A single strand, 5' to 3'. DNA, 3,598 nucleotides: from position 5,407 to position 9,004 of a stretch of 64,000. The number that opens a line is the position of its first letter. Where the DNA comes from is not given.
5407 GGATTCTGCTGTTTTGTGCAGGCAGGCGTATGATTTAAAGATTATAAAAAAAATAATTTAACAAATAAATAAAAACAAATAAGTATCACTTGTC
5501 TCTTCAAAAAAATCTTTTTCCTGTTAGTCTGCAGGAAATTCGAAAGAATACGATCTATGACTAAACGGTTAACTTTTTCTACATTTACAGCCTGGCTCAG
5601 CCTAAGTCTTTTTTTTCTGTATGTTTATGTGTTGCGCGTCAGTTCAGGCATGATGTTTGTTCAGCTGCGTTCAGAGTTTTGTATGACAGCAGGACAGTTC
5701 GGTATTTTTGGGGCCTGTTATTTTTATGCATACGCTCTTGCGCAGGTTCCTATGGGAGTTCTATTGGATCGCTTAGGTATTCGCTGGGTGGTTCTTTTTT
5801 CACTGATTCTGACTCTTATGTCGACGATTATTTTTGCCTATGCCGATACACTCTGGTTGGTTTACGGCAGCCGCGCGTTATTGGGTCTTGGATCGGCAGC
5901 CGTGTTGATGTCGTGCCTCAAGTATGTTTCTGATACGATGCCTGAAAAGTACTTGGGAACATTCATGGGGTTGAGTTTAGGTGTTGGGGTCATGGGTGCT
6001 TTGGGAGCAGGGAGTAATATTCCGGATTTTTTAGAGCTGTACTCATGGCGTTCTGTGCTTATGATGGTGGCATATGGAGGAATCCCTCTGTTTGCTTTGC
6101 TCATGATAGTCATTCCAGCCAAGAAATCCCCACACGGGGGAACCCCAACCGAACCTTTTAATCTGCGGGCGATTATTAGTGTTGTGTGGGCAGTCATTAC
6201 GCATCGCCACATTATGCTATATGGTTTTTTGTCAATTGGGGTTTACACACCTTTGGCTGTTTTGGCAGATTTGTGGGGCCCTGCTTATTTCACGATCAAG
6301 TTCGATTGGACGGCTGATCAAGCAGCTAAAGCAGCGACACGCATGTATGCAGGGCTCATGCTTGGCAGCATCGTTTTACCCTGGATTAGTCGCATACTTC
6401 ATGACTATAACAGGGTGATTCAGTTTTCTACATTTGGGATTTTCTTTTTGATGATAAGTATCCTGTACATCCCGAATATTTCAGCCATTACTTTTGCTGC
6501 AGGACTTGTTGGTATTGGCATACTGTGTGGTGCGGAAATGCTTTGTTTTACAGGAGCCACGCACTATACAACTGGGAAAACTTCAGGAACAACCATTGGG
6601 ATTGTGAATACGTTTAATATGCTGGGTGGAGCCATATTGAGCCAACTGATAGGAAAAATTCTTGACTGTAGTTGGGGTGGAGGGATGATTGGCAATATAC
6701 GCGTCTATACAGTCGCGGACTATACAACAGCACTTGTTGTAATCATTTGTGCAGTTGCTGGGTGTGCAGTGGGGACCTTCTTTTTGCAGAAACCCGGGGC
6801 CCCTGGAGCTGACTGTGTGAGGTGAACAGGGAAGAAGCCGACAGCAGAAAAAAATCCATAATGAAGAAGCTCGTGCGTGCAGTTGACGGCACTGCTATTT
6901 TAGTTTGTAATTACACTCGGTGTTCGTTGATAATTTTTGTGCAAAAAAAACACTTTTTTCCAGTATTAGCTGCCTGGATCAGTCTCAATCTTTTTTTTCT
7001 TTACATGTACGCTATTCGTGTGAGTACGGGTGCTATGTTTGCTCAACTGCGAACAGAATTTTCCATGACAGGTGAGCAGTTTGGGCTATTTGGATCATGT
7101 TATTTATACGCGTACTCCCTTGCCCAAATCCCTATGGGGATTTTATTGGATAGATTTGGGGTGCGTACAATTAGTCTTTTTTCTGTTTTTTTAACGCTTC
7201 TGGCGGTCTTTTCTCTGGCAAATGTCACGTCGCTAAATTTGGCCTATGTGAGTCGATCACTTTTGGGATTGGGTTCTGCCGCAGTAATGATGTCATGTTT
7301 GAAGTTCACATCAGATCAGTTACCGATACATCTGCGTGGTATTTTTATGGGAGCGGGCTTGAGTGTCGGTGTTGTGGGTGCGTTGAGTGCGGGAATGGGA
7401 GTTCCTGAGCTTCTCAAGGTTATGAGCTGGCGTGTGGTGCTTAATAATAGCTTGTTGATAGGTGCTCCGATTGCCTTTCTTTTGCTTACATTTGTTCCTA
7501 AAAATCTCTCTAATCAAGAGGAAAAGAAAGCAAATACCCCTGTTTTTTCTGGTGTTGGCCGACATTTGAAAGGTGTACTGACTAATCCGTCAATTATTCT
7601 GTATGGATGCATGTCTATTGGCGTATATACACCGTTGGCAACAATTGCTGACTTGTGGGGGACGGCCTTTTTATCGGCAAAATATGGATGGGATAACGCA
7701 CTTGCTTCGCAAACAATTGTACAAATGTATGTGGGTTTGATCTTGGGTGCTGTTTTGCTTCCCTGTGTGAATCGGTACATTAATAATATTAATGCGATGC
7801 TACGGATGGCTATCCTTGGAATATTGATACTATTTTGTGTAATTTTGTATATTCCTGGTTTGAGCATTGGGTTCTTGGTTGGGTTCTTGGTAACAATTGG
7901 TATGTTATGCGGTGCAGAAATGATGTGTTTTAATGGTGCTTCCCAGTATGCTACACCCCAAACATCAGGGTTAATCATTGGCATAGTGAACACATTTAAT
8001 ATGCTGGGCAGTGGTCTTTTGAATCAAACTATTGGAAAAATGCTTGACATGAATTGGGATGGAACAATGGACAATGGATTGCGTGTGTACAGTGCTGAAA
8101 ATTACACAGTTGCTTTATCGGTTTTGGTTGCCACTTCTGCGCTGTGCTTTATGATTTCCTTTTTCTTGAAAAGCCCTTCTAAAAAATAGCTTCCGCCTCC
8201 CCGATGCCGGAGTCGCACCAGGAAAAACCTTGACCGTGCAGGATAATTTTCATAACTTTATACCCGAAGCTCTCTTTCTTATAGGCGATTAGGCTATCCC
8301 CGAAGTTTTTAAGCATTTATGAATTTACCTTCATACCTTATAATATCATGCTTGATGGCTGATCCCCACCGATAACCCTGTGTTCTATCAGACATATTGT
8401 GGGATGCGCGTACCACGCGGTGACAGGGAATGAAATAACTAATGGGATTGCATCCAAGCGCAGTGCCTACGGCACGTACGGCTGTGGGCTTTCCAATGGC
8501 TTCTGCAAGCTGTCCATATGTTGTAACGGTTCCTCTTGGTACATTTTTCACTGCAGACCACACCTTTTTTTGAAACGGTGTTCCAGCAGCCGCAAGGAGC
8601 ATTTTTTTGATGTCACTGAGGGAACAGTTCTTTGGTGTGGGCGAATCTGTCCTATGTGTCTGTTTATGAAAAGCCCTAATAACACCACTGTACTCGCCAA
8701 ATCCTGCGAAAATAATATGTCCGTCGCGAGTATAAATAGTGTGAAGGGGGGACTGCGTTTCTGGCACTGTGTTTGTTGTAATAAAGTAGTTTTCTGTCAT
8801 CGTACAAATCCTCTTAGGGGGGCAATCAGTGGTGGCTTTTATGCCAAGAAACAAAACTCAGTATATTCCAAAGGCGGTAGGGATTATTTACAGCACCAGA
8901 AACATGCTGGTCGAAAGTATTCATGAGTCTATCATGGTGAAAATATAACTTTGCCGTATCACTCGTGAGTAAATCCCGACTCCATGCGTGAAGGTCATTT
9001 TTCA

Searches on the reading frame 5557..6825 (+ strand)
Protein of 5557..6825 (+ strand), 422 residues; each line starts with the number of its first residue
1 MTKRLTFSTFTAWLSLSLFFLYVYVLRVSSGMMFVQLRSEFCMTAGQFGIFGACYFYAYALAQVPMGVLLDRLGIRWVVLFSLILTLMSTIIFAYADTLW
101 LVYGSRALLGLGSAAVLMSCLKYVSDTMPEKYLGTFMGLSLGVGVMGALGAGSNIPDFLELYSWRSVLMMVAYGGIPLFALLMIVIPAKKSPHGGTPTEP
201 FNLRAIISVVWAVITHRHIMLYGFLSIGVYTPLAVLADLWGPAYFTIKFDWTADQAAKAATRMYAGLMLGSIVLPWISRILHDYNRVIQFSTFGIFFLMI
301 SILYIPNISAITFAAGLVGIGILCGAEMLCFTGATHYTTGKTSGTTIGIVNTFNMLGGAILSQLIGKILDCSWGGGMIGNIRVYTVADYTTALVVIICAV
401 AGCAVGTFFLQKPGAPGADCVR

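Call 3: search_protein_families(library=pfam, proteins=[window:5557-6825:+])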
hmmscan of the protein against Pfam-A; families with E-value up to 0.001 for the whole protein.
window:5557-6825:+ (422 aa): 2 families
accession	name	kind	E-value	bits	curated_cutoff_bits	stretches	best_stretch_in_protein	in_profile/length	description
PF07690.21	MFS_1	-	1.6e-30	106.6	33.4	1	19-360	5-345/347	Major Facilitator Superfamily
PF12832.13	MFS_1_like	-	3.5e-05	23.5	25.2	1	47-151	248-355/373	MFS_1 like family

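Call 4: search_protein_families(library=ncbifam, proteins=[window:5557-6825:+], max_evalue=0.01)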
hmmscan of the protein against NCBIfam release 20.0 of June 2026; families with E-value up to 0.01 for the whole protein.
window:5557-6825:+ (422 aa): 17 families
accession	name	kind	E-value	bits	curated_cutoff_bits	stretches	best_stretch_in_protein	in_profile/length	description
TIGR00881.1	2A0104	subfamily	4.9e-23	81.8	407.75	1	20-370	4-371/379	phosphoglycerate transporter protein PgtP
TIGR00893.1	2A0114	subfamily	1.1e-12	47.7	395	1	23-398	6-398/399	D-galactonate transporter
TIGR00880.1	2_A_01_02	superfamily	2.4e-11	43.9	131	1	55-187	3-139/141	multidrug resistance protein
NF008661.1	PRK11663.1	subfamily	6.8e-08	31.9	564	1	212-394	245-426/439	MFS transporter family glucose-6-phosphate receptor UhpC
TIGR00886.1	2A0108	subfamily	3.8e-07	29.5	311.7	1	13-204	4-204/368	NarK family nitrate/nitrite MFS transporter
NF011571.1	PRK14995.1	subfamily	1.4e-06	27.4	701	1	56-214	51-206/493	SmvA family efflux MFS transporter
TIGR00895.1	2A0115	subfamily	2.1e-06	26.9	418.55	1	31-187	37-193/398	aromatic acid/H+ symport family MFS transporter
NF008314.0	PRK11102.1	equivalog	2.5e-05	23.7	303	1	35-226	34-222/396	Bcr/CflA family multidrug efflux MFS transporter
NF012195.0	tet_MFS_H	exception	2.8e-05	23.4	840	1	45-146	40-143/392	tetracycline efflux MFS transporter Tet(H)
TIGR00710.1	efflux_Bcr_CflA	subfamily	3e-05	23.6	200.9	1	34-368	28-358/385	Bcr/CflA family efflux MFS transporter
NF045684.1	tet_MFS_65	exception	9.6e-05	21.7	800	1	47-221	36-214/383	tetracycline efflux MFS transporter Tet(65)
NF012174.0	tet_MFS_A_B_C_D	equivalog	0.00026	19.9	475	1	44-367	38-358/382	Tet(A)/Tet(B)/Tet(C) family tetracycline efflux MFS transporter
TIGR00894.1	2A0114euk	subfamily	0.00027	19.6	626.45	1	43-149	73-181/465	Na(+)-dependent inorganic phosphate cotransporter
NF012190.1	tet_MFS_B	exception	0.00051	19.2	850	1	45-226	40-219/400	tetracycline efflux MFS transporter Tet(B)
NF045486.1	tet_MFS_30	exception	0.0011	18.2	730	1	48-254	43-244/392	tetracycline efflux MFS transporter Tet(30)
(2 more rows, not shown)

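Call 15: find_homologous_proteins(query=window:5557-6825:+)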
Query window:5557-6825:+ (422 aa): 65 proteins with E <= 0.001 among 8000 candidates.
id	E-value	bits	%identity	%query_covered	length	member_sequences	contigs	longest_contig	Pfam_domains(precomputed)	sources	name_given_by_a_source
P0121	1.9e-274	928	100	100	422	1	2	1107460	PF07690.22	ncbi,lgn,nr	ncbi:MAG: MFS transporter [Alphaproteobacteria bacterium]|nr:MAG: MFS transporter [Alphaproteobacter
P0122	1.3e-154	534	62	98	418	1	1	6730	PF07690.22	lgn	-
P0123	7.5e-128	445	51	98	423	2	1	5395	PF07690.22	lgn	-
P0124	2.3e-121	424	49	98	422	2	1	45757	PF00083.31,PF07690.22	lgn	-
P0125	4.8e-120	420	48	100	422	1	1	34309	PF07690.22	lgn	-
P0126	6.2e-91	324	41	97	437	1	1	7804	PF00083.31,PF07690.22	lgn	-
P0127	8.0e-91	323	41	96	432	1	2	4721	PF07690.22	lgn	-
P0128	1.2e-88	316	40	97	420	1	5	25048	PF07690.22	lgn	-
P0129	1.0e-87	313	40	95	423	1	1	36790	PF07690.22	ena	-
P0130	1.0e-86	310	41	96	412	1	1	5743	PF06779.21,PF07690.22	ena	-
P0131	8.6e-86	307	41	95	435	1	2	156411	PF07690.22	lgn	-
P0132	4.4e-85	305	40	95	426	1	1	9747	PF07690.22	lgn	-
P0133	8.6e-85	304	40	94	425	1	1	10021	PF07690.22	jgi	jgi:MFS family permease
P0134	1.4e-84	303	40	95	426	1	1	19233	PF07690.22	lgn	-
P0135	3.5e-84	302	41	93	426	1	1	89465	PF00083.31,PF07690.22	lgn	-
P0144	1.5e-78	283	37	95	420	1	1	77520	PF06779.21,PF00083.31,PF07690.22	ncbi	-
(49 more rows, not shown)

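Call 17: find_encoding_contigs(protein=P0122, flank=7000, max_places=2)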
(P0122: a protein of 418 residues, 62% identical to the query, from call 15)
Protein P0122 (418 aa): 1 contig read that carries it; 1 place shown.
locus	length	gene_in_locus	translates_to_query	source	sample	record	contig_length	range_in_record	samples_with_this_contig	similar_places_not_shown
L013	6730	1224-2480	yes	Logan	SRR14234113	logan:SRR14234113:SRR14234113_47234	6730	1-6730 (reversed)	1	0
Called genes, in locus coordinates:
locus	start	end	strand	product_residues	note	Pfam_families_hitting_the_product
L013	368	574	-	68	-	-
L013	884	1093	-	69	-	-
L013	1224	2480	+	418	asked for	PF07690:MFS_1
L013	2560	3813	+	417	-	PF00083:Sugar_tr (weak), PF07690:MFS_1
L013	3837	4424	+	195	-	PF02525:Flavodoxin_2, PF03358:FMN_red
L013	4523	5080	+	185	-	-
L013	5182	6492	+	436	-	PF12796:Ank_2 (faint), PF00023:Ank (faint), PF13637:Ank_4 (faint)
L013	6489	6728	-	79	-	?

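Call 18: find_encoding_contigs(protein=P0124, flank=8000, max_places=2)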
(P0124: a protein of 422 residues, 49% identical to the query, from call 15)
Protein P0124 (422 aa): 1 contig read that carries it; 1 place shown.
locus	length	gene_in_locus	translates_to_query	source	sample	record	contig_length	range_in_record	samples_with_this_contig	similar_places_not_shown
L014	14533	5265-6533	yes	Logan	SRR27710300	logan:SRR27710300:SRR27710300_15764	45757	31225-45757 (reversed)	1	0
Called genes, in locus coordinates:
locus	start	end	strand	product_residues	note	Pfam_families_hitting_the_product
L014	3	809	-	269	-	?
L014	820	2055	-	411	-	PF22694:CtpB_N-like, PF00595:PDZ, PF13180:PDZ_2, PF17820:PDZ_6, PF03572:Peptidase_S41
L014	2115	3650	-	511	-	PF01676:Metalloenzyme, PF01663:Phosphodiest (faint), PF06415:iPGM_N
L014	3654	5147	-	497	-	PF01336:tRNA_anti-codon, PF00152:tRNA-synt_2, PF01409:tRNA-synt_2d (faint)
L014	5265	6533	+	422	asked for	PF00083:Sugar_tr (faint), PF07690:MFS_1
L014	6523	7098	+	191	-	PF02525:Flavodoxin_2, PF03358:FMN_red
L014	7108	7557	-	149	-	PF06347:SH3_4, PF08239:SH3_3 (faint), PF06347:SH3_4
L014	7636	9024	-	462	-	PF19425:Csd3_N2, PF01551:Peptidase_M23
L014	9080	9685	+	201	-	-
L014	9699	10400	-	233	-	-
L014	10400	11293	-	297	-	-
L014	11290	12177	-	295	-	PF00005:ABC_tran, PF13304:AAA_21 (weak)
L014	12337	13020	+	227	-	PF13717:Zn_ribbon_4 (faint)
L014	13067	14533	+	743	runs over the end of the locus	PF07196:Flagellin_IN (faint), PF07195:FliD_C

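Call 19: find_encoding_contigs(protein=P0125, flank=8000, max_places=2)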
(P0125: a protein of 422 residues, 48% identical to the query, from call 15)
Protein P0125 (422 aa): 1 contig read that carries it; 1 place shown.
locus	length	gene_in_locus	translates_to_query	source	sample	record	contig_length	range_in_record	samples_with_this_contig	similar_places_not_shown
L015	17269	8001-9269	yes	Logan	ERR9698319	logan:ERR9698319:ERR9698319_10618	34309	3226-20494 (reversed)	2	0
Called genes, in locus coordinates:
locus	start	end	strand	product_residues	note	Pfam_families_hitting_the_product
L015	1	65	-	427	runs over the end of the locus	PF03952:Enolase_N, PF00113:Enolase_C, PF13378:MR_MLE_C (weak), PF07476:MAAL_C (weak)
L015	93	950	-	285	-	PF00793:DAHP_synth_1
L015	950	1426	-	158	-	PF03840:SecG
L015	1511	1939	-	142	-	PF00293:NUDIX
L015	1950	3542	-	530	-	PF04748:Polysacc_deac_2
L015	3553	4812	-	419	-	PF22694:CtpB_N-like, PF00595:PDZ, PF13180:PDZ_2, PF17820:PDZ_6, PF03572:Peptidase_S41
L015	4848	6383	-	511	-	PF01676:Metalloenzyme, PF06415:iPGM_N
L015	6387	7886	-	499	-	PF01336:tRNA_anti-codon, PF00152:tRNA-synt_2, PF01409:tRNA-synt_2d (faint)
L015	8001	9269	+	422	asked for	PF07690:MFS_1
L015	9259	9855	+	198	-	PF02525:Flavodoxin_2, PF03358:FMN_red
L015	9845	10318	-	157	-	PF06347:SH3_4, PF08239:SH3_3 (faint), PF06347:SH3_4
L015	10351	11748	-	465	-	PF19425:Csd3_N2, PF01551:Peptidase_M23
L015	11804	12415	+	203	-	PF10090:HPTransfase (weak)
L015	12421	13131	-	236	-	-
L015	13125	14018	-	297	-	-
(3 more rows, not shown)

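Call 51: find_encoding_contigs(protein=P0131, flank=5000, max_places=1)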
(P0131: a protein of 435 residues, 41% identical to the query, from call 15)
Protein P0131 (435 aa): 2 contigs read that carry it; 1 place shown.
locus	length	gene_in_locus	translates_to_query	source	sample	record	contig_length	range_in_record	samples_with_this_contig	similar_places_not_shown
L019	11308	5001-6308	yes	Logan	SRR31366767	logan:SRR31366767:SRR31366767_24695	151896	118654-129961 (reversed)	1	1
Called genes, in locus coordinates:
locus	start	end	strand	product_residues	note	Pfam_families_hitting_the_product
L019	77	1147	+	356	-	PF01571:GCV_T, PF08669:GCV_T_C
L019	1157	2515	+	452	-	PF02878:PGM_PMM_I, PF02879:PGM_PMM_II, PF02880:PGM_PMM_III, PF00408:PGM_PMM_IV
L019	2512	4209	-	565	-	PF00528:BPD_transp_1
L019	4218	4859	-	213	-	-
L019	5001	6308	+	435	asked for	PF07690:MFS_1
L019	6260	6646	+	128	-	PF01588:tRNA_bind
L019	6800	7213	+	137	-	PF07963:N_methyl (weak), PF08334:T2SSG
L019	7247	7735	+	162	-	-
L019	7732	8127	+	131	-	-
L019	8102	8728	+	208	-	PF11612:T2SSJ (weak)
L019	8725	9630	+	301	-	PF21687:T2SSK_1st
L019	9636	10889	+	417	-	-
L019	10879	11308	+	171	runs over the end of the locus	-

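Call 52: find_encoding_contigs(protein=P0144, flank=5000, max_places=1)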
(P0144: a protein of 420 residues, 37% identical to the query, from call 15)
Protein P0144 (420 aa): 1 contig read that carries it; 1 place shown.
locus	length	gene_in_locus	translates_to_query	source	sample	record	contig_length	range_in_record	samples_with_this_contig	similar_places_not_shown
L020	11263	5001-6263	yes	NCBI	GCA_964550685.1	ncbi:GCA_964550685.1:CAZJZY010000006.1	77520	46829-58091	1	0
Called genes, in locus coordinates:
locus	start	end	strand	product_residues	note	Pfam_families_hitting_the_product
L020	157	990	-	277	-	PF01839:FG-GAP (weak), PF04886:PT (faint)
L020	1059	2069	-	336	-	-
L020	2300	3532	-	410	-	PF01773:Nucleos_tra2_N, PF07670:Gate, PF07662:Nucleos_tra2_C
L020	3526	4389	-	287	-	PF00933:Glyco_hydro_3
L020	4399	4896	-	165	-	PF07291:MauE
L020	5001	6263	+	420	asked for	PF00083:Sugar_tr (weak), PF07690:MFS_1, PF06779:MFS_4 (weak)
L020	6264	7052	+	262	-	PF02405:MlaE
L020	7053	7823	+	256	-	PF00005:ABC_tran, PF13304:AAA_21 (weak)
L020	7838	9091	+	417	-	PF01595:CNNM, PF00571:CBS (weak), PF03471:CorC_HlyC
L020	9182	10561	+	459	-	PF00749:tRNA-synt_1c, PF19269:Anticodon_2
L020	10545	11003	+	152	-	-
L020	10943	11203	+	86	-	PF02578:Cu-oxidase_4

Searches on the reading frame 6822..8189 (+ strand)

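Call 3: search_protein_families(library=pfam, proteins=[window:6822-8189:+])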
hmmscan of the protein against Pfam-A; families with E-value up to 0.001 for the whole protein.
window:6822-8189:+ (455 aa): 1 family
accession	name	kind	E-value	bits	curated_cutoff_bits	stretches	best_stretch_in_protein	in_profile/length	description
PF07690.21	MFS_1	-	1.2e-29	103.8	33.4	1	58-399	5-345/347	Major Facilitator Superfamily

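Call 4: search_protein_families(library=ncbifam, proteins=[window:6822-8189:+], max_evalue=0.01)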
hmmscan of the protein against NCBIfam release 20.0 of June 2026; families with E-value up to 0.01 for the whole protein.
window:6822-8189:+ (455 aa): 14 families
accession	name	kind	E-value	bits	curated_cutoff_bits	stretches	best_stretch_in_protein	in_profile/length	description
TIGR00893.1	2A0114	subfamily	7.6e-15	54.7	395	1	62-436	6-397/399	D-galactonate transporter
TIGR00881.1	2A0104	subfamily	3e-14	52.8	407.75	1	59-415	4-378/379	phosphoglycerate transporter protein PgtP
TIGR00895.1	2A0115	subfamily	1.6e-08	33.9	418.55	1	70-231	37-198/398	aromatic acid/H+ symport family MFS transporter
TIGR00886.1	2A0108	subfamily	8.8e-08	31.6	311.7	1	52-237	7-200/368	NarK family nitrate/nitrite MFS transporter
TIGR00890.1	2A0111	subfamily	1.2e-06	27.7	374.85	1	46-160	3-113/377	oxalate/formate antiport family MFS transporter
TIGR00880.1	2_A_01_02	superfamily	1.4e-06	28.5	131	1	93-227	2-139/141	multidrug resistance protein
NF038077.1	MFS_export_MxcK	equivalog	1.5e-05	24.1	525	1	75-242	36-206/405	myxochelin export MFS transporter MxcK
TIGR00894.1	2A0114euk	subfamily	4.2e-05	22.3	626.45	1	78-188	69-181/465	Na(+)-dependent inorganic phosphate cotransporter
NF008654.0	PRK11652.1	equivalog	0.00021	20.3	479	1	74-374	33-316/397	multidrug efflux MFS transporter EmrD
TIGR00710.1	efflux_Bcr_CflA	subfamily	0.00045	19.7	200.9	1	52-377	8-325/385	Bcr/CflA family efflux MFS transporter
TIGR00891.1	2A0112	subfamily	0.00056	19.1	552.9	1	71-245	33-208/405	sialate:H+ symport family MFS transporter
NF008270.1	PRK11043.1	equivalog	0.00059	19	430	1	72-390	27-338/382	purine nucleoside transporter PunC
NF052357.1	GlucTporGlcPStph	equivalog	0.0011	17.9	750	1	59-228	17-184/445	glucose transporter GlcP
TIGR00898.1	2A0119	subfamily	0.0017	17.2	550.75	1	71-206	109-244/506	cation transport protein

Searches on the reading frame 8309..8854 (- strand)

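Call 3: search_protein_families(library=pfam, proteins=[window:8309-8854:-])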
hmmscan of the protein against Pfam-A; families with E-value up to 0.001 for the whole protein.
window:8309-8854:- (181 aa): 1 family
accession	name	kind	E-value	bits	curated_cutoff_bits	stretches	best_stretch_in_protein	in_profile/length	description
PF01035.26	DNA_binding_1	-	6.4e-30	103.3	27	1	93-176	1-80/81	6-O-methylguanine DNA methyltransferase, DNA binding domain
